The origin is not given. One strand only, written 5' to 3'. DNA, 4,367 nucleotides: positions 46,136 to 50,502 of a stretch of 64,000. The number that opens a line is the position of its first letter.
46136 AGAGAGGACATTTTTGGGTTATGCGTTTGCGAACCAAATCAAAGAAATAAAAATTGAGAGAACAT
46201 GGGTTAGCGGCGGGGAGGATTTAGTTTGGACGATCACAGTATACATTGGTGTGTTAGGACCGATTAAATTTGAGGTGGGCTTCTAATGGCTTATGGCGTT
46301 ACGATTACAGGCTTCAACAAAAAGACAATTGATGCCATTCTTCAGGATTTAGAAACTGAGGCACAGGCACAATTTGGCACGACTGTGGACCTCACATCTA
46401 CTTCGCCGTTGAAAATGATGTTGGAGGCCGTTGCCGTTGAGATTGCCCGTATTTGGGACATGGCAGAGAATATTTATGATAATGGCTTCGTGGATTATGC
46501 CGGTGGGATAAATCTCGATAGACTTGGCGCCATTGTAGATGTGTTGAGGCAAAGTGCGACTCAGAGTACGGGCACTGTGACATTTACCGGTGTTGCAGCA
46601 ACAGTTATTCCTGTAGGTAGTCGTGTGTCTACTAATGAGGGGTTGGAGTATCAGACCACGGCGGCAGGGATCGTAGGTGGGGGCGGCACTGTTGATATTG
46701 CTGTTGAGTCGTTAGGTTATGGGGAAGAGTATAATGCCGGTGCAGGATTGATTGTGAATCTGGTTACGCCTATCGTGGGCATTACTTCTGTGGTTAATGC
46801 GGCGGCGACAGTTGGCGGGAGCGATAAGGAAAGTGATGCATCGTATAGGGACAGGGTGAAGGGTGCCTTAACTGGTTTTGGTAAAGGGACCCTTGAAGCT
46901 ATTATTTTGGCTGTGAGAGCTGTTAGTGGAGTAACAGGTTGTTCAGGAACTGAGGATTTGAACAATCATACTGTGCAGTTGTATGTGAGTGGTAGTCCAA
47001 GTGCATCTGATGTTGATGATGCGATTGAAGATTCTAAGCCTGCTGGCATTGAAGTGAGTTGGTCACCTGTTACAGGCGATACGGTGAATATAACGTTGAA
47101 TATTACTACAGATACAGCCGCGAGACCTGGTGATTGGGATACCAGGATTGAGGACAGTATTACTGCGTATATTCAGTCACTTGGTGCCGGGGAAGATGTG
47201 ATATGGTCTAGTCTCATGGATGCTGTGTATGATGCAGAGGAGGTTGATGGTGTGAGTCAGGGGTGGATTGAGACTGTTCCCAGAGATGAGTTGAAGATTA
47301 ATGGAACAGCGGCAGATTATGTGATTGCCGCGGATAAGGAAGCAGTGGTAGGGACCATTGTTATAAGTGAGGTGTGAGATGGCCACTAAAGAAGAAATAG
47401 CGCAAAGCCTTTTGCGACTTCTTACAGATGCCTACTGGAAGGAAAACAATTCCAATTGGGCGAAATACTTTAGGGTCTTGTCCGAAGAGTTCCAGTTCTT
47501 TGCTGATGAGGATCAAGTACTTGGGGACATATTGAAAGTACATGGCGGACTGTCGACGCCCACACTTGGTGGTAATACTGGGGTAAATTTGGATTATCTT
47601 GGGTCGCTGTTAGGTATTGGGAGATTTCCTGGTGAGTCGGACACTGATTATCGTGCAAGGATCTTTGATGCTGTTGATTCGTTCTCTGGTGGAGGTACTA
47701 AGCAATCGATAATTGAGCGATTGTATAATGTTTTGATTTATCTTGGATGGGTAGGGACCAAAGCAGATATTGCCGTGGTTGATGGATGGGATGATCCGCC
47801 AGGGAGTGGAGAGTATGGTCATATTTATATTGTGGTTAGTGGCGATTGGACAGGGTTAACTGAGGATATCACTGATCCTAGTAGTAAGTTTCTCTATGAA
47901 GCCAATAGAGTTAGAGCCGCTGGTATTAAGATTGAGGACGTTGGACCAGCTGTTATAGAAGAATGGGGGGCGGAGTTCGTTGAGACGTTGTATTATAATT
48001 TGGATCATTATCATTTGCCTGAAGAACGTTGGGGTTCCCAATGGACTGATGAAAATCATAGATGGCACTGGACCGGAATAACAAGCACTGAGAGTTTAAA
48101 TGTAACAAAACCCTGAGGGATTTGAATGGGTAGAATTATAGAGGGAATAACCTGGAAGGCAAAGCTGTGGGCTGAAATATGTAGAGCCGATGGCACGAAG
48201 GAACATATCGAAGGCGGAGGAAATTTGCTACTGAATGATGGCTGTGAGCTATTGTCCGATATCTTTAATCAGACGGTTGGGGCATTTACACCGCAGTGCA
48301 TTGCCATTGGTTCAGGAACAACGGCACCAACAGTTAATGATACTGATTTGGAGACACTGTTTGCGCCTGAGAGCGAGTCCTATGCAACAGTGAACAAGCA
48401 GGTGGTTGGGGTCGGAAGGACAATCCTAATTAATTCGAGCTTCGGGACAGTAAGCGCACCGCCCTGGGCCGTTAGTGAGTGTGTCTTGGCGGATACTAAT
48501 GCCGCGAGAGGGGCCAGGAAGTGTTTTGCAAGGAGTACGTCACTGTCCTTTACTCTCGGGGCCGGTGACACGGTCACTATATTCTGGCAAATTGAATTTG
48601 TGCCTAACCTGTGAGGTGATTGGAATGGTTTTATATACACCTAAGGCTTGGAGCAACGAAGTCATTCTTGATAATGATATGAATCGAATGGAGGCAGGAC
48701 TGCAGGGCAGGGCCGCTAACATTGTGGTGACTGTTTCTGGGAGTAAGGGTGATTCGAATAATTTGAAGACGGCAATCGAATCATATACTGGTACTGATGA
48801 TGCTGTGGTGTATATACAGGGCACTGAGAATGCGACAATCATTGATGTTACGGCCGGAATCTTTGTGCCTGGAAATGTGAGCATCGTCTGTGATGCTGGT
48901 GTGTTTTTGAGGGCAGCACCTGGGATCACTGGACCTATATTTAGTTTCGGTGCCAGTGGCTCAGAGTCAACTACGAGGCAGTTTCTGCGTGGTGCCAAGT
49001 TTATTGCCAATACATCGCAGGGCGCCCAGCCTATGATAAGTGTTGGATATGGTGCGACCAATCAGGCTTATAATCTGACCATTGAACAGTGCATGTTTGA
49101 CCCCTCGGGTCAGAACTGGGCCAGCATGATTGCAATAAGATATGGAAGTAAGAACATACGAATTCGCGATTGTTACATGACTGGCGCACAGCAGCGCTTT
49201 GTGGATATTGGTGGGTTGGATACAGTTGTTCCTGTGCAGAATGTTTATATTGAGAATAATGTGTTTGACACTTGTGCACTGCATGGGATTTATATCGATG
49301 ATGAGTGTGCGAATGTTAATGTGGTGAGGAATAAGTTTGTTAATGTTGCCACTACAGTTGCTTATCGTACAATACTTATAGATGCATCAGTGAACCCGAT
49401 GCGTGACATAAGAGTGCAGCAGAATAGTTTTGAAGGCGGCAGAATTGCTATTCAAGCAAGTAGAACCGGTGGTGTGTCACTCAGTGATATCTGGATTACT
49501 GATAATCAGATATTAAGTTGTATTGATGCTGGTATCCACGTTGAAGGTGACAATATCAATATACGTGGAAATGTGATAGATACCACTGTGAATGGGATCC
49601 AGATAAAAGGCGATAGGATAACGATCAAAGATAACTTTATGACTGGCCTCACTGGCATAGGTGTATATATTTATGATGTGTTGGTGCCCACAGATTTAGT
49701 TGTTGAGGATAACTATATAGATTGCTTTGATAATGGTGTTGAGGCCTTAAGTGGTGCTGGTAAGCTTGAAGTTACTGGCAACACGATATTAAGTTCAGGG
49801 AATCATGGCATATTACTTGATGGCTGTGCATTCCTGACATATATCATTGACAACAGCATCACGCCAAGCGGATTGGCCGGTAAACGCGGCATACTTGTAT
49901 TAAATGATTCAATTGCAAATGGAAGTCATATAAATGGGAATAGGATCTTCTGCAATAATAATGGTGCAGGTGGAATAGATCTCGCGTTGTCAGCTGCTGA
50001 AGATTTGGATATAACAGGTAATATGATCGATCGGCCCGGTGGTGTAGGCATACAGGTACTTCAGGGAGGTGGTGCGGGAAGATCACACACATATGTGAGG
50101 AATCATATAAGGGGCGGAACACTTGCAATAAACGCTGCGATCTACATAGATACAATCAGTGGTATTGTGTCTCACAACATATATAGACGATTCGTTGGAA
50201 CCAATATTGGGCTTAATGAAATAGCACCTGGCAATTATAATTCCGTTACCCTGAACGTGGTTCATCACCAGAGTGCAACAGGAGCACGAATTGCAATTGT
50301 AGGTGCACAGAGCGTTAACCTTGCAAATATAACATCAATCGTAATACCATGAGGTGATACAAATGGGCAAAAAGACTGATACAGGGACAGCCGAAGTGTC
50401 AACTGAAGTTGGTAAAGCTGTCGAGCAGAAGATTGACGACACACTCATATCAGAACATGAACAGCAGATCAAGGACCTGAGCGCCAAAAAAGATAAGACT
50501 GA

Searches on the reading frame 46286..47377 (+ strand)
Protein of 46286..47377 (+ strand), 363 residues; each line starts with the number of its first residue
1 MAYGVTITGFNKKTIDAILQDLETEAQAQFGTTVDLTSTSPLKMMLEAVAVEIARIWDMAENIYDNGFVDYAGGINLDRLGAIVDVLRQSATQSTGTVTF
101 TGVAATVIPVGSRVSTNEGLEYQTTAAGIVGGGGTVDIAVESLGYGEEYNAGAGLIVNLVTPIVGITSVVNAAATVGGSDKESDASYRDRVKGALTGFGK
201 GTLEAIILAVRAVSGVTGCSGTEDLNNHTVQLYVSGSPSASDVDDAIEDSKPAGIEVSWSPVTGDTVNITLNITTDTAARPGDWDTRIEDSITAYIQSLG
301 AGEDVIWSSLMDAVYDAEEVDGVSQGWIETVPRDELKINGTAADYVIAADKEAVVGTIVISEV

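Call 11: search_protein_families(library=pfam, proteins=[window:46286-47377:+], max_evalue=0.01)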
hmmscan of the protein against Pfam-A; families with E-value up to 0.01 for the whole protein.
window:46286-47377:+ (363 aa): 1 family
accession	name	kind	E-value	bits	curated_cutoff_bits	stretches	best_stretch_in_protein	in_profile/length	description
PF04865.19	Baseplate_J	-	6.4e-40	137.5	21.1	1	77-312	5-254/255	Baseplate J-like protein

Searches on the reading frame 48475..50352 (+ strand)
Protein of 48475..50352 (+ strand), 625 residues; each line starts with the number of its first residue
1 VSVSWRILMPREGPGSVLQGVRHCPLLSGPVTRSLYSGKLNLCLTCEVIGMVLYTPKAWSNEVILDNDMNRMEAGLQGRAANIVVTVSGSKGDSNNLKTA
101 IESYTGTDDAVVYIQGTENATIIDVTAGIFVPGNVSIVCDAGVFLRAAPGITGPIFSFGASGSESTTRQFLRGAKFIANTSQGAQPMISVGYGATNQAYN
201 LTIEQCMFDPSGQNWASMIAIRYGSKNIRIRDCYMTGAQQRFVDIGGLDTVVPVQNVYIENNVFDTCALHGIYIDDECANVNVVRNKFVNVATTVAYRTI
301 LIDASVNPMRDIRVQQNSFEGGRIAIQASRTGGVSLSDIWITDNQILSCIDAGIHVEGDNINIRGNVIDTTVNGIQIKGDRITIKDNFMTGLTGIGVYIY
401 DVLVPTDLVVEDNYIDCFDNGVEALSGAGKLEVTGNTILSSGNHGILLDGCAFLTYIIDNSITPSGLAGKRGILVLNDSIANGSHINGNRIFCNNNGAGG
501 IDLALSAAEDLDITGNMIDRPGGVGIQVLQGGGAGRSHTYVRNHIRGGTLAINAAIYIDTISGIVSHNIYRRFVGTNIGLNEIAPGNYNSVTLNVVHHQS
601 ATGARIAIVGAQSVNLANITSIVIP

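Call 11: search_protein_families(library=pfam, proteins=[window:48475-50352:+], max_evalue=0.01)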
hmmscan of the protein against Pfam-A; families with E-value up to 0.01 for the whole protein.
window:48475-50352:+ (625 aa): 1 family
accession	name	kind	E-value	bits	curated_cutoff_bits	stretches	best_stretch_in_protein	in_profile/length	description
PF13229.12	Beta_helix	-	4.5e-16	59.3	25.9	2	310-457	9-153/158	Right handed beta helix region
